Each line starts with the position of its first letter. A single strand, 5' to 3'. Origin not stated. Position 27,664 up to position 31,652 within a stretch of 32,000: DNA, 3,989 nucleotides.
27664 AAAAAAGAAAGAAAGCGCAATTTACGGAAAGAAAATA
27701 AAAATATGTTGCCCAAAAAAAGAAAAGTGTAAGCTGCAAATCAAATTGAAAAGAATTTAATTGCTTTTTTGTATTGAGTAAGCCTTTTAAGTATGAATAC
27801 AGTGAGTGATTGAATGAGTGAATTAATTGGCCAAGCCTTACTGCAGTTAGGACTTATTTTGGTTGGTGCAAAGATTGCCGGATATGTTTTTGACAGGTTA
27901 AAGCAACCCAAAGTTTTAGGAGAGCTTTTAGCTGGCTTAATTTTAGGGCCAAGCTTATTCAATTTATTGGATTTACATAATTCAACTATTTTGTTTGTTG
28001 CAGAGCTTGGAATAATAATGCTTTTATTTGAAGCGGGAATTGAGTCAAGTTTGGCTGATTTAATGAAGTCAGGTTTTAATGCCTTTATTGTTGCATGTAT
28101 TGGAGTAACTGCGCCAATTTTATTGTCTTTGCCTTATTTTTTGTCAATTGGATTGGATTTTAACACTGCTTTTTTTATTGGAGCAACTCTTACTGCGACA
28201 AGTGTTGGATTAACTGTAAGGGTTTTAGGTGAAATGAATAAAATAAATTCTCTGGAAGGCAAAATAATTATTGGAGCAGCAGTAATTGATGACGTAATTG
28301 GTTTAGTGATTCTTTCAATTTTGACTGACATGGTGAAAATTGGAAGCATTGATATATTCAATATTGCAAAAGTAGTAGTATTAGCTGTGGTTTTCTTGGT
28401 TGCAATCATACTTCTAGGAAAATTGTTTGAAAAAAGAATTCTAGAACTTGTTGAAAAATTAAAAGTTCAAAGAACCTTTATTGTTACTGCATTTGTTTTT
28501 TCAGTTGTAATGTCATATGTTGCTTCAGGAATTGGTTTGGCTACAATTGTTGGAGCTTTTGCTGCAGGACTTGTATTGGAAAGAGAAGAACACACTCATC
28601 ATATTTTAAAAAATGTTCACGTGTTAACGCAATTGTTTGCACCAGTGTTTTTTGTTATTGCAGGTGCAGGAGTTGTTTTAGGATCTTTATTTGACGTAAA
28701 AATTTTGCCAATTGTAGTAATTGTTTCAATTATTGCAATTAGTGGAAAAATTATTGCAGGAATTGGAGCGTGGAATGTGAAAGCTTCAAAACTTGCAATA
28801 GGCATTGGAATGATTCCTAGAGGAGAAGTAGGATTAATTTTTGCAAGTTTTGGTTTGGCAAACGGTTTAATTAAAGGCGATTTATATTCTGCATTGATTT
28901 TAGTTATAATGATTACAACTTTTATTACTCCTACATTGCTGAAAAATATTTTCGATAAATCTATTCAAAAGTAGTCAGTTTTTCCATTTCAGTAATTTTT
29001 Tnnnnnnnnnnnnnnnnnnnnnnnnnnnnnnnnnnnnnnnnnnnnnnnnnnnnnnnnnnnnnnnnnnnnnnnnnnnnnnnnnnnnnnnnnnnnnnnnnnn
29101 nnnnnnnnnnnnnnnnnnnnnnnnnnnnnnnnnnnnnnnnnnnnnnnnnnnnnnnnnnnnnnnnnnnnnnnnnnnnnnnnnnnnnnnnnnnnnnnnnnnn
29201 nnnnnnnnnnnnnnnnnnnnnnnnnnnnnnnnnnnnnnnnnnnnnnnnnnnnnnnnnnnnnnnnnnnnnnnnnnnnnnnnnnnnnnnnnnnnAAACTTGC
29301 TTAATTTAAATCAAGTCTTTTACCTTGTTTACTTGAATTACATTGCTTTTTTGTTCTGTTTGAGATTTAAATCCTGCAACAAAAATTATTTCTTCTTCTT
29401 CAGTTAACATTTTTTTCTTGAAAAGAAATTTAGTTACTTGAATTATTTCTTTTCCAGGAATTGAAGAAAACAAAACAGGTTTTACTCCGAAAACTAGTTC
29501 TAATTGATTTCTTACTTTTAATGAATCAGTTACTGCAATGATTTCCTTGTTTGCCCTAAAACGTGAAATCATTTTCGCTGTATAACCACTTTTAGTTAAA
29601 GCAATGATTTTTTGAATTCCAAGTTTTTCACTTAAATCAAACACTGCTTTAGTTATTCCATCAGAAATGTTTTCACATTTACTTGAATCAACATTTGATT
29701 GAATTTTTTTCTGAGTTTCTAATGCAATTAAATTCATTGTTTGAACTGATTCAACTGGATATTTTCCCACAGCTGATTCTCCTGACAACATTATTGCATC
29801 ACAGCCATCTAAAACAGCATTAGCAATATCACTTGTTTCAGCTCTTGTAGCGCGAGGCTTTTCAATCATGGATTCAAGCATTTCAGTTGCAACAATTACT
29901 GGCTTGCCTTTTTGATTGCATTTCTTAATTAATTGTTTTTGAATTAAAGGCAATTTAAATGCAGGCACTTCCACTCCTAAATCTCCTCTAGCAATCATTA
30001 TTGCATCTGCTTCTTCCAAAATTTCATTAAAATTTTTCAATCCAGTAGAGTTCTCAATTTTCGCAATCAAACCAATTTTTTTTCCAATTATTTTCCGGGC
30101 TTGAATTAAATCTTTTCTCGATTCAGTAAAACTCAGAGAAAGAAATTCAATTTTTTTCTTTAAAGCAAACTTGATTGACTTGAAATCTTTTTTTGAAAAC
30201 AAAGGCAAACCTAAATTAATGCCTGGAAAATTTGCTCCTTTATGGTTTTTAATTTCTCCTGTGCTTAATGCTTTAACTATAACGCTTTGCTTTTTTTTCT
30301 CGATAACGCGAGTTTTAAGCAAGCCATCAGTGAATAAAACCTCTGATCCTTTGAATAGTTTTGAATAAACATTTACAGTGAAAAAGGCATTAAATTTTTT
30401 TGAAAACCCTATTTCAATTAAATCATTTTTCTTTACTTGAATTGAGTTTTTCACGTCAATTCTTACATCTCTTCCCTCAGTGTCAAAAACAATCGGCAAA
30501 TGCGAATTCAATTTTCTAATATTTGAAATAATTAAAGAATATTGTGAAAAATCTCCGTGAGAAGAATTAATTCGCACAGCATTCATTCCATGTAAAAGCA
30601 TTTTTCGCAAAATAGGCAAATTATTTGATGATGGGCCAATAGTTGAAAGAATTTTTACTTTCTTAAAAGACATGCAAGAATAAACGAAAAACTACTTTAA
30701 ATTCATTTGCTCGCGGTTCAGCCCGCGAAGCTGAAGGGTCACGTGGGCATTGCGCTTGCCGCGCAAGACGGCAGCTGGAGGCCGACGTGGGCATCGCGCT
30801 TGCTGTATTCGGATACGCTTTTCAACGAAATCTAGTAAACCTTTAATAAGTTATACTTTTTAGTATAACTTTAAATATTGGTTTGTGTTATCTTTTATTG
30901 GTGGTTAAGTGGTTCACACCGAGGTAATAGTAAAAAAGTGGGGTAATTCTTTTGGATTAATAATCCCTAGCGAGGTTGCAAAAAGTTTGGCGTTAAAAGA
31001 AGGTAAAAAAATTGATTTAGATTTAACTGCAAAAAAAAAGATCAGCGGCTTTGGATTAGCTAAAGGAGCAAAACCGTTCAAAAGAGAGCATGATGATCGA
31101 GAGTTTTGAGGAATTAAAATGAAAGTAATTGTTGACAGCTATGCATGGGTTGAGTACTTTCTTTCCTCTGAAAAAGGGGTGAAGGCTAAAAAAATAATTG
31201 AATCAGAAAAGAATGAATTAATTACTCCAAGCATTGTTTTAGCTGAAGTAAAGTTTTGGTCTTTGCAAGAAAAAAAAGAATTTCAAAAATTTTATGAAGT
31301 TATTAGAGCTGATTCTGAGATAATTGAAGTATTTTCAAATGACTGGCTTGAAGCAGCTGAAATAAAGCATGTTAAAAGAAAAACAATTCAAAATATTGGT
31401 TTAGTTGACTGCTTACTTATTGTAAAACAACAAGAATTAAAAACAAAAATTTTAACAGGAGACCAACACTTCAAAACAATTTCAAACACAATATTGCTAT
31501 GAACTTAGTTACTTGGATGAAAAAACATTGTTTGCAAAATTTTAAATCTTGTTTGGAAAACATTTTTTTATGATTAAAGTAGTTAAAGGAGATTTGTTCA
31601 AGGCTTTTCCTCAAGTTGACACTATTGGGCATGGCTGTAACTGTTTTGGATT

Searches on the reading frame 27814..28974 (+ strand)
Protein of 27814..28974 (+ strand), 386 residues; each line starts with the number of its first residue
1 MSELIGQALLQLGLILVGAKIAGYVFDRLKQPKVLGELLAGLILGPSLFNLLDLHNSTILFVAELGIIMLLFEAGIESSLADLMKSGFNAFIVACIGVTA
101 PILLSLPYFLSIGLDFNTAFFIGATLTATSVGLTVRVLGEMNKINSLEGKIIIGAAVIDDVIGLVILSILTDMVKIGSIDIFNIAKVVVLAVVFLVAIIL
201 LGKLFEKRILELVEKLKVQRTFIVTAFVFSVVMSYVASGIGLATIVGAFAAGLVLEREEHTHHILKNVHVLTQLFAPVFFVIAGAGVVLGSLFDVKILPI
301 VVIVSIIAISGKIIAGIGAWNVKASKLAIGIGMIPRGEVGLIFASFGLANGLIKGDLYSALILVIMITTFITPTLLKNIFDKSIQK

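Call 22: search_protein_families(library=pfam, proteins=[window:27814-28974:+])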
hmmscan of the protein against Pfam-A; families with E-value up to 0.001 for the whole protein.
window:27814-28974:+ (386 aa): 1 family
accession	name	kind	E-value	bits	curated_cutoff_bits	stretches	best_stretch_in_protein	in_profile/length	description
PF00999.27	Na_H_Exchanger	-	1.7e-65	221.8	26.2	1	19-379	4-372/375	Sodium/hydrogen exchanger, transmembrane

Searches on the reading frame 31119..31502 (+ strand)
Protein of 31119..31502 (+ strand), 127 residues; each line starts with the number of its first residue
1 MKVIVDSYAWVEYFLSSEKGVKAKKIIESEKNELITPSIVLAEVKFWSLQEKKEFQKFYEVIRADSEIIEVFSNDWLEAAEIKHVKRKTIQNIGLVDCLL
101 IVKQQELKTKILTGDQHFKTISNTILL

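Call 8: search_protein_families(library=pfam, proteins=[window:31119-31502:+])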
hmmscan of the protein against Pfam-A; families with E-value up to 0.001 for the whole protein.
window:31119-31502:+ (127 aa): 1 family
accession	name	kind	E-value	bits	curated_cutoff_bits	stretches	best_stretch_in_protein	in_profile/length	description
PF01850.27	PIN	-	3.2e-12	47.5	23.6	1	3-121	1-117/120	PIN domain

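Call 27: find_encoding_contigs(protein=window:31119-31502:+, flank=10000, max_places=4)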
Protein window:31119-31502:+ (127 aa): 2 contigs read that carry it; 2 places shown.
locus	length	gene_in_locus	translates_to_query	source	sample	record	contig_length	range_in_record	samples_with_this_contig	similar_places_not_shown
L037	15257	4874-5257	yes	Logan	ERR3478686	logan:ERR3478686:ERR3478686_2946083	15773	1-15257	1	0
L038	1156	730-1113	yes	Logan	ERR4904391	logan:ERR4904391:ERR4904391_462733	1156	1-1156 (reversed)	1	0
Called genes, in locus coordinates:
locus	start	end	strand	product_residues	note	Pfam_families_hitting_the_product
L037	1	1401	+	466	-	?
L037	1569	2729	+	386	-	PF00999:Na_H_Exchanger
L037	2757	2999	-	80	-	-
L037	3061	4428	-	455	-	PF00224:PK, PF02887:PK_C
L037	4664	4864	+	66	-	PF04014:MazE_antitoxin (weak)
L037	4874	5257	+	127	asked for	PF01850:PIN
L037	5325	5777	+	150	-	PF01661:Macro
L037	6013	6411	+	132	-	PF01934:HepT-like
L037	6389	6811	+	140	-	PF18765:Polbeta, PF01909:NTP_transf_2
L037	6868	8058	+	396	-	PF02441:Flavoprotein, PF04127:DFP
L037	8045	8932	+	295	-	PF02558:ApbA, PF08546:ApbA_C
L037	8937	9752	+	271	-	PF02548:Pantoate_transf, PF13714:PEP_mutase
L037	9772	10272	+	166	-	PF12765:Cohesin_HEAT (faint), PF02985:HEAT (faint), PF13646:HEAT_2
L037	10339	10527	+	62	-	PF15919:HicB_lk_antitox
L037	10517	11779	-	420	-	PF00709:Adenylsucc_synt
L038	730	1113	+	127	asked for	PF01850:PIN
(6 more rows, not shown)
